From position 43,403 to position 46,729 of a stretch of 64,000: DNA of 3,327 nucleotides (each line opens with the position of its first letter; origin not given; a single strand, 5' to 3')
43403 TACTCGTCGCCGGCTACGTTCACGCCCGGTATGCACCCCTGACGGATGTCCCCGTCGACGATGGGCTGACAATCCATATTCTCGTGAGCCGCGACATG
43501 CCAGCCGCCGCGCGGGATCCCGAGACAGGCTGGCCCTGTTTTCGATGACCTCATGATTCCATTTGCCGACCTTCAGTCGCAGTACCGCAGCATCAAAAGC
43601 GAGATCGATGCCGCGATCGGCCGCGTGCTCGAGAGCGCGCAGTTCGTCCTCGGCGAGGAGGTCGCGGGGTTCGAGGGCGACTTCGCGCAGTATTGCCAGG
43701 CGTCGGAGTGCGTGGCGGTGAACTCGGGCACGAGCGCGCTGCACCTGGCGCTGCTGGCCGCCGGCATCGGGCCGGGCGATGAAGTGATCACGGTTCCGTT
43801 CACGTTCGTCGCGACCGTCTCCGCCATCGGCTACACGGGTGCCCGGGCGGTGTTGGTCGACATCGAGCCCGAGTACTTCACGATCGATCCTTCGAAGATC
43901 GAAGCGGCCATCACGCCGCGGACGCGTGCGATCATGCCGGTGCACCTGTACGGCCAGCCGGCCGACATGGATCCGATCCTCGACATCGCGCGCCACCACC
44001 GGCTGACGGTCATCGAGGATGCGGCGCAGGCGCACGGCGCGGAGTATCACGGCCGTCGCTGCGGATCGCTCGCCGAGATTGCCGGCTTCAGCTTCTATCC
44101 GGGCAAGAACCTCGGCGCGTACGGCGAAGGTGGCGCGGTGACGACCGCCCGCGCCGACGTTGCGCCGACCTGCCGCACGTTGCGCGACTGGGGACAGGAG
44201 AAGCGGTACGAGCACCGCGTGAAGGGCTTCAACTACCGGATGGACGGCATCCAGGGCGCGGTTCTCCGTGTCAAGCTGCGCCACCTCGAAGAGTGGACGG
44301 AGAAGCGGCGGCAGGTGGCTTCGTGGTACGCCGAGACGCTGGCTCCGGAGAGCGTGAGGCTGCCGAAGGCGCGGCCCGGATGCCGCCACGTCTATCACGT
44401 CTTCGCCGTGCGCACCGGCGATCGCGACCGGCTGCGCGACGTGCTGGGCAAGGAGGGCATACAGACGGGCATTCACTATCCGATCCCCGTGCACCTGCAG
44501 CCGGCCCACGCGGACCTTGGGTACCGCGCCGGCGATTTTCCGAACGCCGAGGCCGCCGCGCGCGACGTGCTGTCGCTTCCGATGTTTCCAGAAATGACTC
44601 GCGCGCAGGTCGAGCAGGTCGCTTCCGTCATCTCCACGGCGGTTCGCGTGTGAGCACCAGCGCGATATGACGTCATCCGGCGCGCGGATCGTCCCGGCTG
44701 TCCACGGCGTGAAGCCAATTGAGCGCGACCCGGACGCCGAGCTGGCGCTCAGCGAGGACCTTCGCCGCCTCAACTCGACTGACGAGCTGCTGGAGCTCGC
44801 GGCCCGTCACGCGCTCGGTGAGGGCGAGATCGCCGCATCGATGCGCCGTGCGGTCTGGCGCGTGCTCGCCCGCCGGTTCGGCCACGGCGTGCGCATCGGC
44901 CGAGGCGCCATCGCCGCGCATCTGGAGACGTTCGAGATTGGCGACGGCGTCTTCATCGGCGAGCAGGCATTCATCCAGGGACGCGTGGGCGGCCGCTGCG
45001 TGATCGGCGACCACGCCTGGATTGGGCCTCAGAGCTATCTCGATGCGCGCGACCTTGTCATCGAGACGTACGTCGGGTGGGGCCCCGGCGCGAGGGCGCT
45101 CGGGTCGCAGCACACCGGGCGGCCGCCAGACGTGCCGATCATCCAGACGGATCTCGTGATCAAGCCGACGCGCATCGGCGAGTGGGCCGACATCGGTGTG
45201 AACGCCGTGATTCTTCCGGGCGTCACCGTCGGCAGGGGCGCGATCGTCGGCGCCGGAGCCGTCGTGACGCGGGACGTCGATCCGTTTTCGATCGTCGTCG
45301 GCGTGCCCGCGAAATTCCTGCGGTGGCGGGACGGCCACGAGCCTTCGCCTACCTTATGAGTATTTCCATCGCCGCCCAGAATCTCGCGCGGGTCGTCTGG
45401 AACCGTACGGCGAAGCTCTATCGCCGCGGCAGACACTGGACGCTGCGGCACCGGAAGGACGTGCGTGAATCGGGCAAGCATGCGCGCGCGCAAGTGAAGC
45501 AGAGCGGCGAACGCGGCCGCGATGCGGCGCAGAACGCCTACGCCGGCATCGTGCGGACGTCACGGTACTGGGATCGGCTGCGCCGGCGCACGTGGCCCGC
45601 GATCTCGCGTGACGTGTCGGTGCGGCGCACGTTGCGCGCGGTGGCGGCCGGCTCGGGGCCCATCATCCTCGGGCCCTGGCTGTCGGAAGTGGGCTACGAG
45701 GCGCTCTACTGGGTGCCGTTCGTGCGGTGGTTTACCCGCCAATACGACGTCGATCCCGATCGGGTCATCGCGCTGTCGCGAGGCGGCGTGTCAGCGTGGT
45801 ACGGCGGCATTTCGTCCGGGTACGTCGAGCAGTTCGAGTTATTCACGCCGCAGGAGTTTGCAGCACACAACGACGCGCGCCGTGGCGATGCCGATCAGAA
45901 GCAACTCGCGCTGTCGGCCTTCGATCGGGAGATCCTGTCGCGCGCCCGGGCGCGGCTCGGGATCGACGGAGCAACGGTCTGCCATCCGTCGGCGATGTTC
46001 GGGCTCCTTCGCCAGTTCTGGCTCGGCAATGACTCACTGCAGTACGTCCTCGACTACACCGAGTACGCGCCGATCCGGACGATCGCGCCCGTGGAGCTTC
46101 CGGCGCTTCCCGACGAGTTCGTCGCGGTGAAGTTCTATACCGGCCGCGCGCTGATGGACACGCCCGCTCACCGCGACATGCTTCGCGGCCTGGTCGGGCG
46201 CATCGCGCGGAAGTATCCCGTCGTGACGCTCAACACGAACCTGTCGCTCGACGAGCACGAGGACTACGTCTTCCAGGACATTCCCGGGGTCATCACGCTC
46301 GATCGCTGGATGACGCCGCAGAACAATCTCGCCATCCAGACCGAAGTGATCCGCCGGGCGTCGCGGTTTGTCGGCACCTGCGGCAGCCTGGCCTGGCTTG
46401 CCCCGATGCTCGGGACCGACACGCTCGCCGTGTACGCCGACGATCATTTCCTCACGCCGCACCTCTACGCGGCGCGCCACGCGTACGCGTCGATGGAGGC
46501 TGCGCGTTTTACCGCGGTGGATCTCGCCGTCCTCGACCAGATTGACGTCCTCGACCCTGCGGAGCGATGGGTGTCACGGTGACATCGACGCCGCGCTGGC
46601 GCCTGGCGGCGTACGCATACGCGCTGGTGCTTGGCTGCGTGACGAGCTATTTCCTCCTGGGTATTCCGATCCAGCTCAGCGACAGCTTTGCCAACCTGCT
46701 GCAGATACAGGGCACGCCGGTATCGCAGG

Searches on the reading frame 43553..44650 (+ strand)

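Call 18: search_protein_families(library=pfam, proteins=[window:43553-44650:+], max_evalue=0.001)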
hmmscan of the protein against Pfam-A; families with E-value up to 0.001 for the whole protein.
window:43553-44650:+ (366 aa): 4 families
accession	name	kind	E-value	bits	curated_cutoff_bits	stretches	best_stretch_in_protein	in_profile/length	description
PF01041.23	DegT_DnrJ_EryC1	-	6.8e-122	407.6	19.8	1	14-360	3-359/360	DegT/DnrJ/EryC1/StrS aminotransferase family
PF01053.26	Cys_Met_Meta_PP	-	1.2e-05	24.5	27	1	40-159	57-176/381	Cys/Met metabolism PLP-dependent enzyme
PF00266.25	Aminotran_5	-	0.00026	20.5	21.5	1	43-162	51-181/371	Aminotransferase class-V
PF00155.27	Aminotran_1_2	-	0.00034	20.4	19.7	1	45-127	52-150/361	Aminotransferase class I and II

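Call 35: search_protein_families(library=ncbifam, proteins=[window:43553-44650:+], max_evalue=0.00001)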
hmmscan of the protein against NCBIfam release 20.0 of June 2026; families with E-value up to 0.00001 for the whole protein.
window:43553-44650:+ (366 aa): 19 families
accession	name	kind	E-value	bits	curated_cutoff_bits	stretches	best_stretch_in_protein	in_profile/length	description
TIGR03588.1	PseC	equivalog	4.1e-80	269.5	423.5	1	14-362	9-378/380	UDP-4-amino-4,6-dideoxy-N-acetyl-beta-L-altrosamine transaminase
NF008687.0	PRK11706.1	equivalog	6.9e-68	229.1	375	1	45-363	41-373/375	dTDP-4-amino-4,6-dideoxygalactose transaminase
NF008658.2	PRK11658.1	equivalog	5e-67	226.2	631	1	14-363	12-376/379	UDP-4-amino-4-deoxy-L-arabinose aminotransferase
TIGR04181.1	NHT_00031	hypoth_equivalog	1.9e-62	211.2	420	1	33-343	28-357/359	LegC family aminotransferase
TIGR02379.1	ECA_wecE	subfamily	3.5e-56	190.6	434.85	1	44-363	32-374/376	dTDP-4-amino-4,6-dideoxy-D-glucose transaminase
NF011936.0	PRK15407.1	equivalog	7e-52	176.6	423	2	30-215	60-252/440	lipopolysaccharide biosynthesis protein RfbH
TIGR04427.1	PLP_DesI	equivalog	1.4e-48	166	650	1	37-364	54-383/390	dTDP-4-dehydro-6-deoxyglucose aminotransferase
NF004770.0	PRK06108.1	subfamily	8.9e-12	44.5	422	1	45-159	91-212/396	pyridoxal phosphate-dependent aminotransferase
NF041364.1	GntC_guanitoxin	equivalog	2.3e-10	39.9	415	1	51-157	60-174/356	guanitoxin biosynthesis PLP-dependent (S)-gamma-hydroxy-L-arginine cyclodehydratase GntC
NF006569.0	PRK09082.1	subfamily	3.6e-10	39.5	420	1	47-161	88-207/386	methionine aminotransferase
NF006488.0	PRK08912.1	equivalog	2e-09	36.9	498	1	51-161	88-191/387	aminotransferase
NF005816.0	PRK07682.1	equivalog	3.7e-09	35.7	620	1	46-160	86-206/390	aminotransferase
NF004621.0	PRK05957.1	equivalog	8.9e-09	34.6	498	1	50-130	88-167/389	pyridoxal phosphate-dependent aminotransferase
NF009079.0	PRK12414.1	subfamily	6e-08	32.1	481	1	33-131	75-170/384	methionine aminotransferase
NF005855.0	PRK07777.1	equivalog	2.9e-07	30.1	553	1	47-178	86-223/391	pyridoxal phosphate-dependent aminotransferase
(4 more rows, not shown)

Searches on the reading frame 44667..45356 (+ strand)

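Call 18: search_protein_families(library=pfam, proteins=[window:44667-45356:+], max_evalue=0.001)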
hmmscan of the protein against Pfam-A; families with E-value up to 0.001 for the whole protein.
window:44667-45356:+ (230 aa): 2 families
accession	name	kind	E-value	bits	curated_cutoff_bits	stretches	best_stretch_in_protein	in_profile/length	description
PF00132.30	Hexapep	-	2.5e-13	49.6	27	1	176-202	10-36/36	Bacterial transferase hexapeptide (six repeats)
PF14602.12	Hexapep_2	-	7.8e-08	32.4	27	1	167-202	1-34/34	Hexapeptide repeat of succinyl-transferase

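Call 35: search_protein_families(library=ncbifam, proteins=[window:44667-45356:+], max_evalue=0.00001)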
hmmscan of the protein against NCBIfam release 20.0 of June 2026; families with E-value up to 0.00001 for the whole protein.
window:44667-45356:+ (230 aa): 39 families (the best 25 are shown)
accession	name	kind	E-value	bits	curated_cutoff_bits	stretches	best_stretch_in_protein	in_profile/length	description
TIGR03570.1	NeuD_NnaD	subfamily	3.6e-19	69.2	160.8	1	169-216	155-202/202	NeuD/PglB/VioB family sugar acetyltransferase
TIGR03308.1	phn_thr-fam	hypoth_equivalog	3.6e-16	59.6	201.65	1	167-221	108-162/204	phosphonate metabolim protein, transferase hexapeptide repeat family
NF007797.0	PRK10502.1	subfamily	1.1e-15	57.7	192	1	112-221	74-179/183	WcaF family extracellular polysaccharide biosynthesis acetyltransferase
TIGR03532.1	DapD_Ac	equivalog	2.4e-15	56.8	231.75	1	166-220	159-213/231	2,3,4,5-tetrahydropyridine-2,6-dicarboxylate N-acetyltransferase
NF007240.0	PRK09677.1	equivalog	6.6e-14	51.8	243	1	154-222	117-185/192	putative lipopolysaccharide biosynthesis O-acetyl transferase WbbJ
NF000490.1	chloram_CatB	equivalog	8e-14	51.5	350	1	168-221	111-164/210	type B chloramphenicol O-acetyltransferase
NF058585.1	HptprglPActTf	PfamEq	1.5e-13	50.7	300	1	169-221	108-160/172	heptaprenylglyceryl phosphate O-acetyltransferase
NF000311.1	Vat_ABCDEFH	equivalog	6.2e-13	48.8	300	1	166-221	108-164/201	Vat family streptogramin A O-acetyltransferase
NF041874.1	EPS_EpsC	equivalog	1.7e-12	47.4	150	1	169-219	115-165/168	serine O-acetyltransferase EpsC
NF000101.1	stregram_VatA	exception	1.2e-11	44.6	450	1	168-221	119-172/219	streptogramin A O-acetyltransferase Vat(A)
NF033468.1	stregram_VatI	exception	1.3e-11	44.7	415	1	163-221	107-166/208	streptogramin A O-acetyltransferase Vat(I)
NF000504.1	stregram_VatH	exception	1.6e-11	44.5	475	1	167-221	117-171/216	streptogramin A O-acetyltransferase Vat(H)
NF000084.1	amicyc_ac_ApmA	equivalog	2.7e-11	43.7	550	1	166-225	175-236/274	aminocyclitol acetyltransferase ApmA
NF000097.1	stregram_VatC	exception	3.1e-11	43.6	425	1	167-222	118-173/212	streptogramin A O-acetyltransferase Vat(C)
NF007499.0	PRK10092.1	equivalog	1.8e-10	40.9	314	1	165-219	127-181/183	maltose O-acetyltransferase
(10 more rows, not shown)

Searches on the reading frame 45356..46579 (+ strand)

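Call 9: search_protein_families(library=pfam, proteins=[window:45356-46579:+], max_evalue=1)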
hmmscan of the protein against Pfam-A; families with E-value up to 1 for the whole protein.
window:45356-46579:+ (408 aa): 1 family
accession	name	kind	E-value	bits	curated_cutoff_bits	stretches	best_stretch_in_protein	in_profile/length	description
PF13916.11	Phostensin_N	-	0.042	14.7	23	1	181-207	3-29/86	PP1-regulatory protein, Phostensin N-terminal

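Call 10: search_protein_families(library=ncbifam, proteins=[window:45356-46579:+], max_evalue=1)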
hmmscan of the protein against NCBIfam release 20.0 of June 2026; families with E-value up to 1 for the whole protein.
window:45356-46579:+ (408 aa): 1 family
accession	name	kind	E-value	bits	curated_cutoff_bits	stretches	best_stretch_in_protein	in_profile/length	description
TIGR04414.1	hepto_Aah_TibC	equivalog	0.08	11.9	200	1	319-359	265-305/374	autotransporter strand-loop-strand O-heptosyltransferase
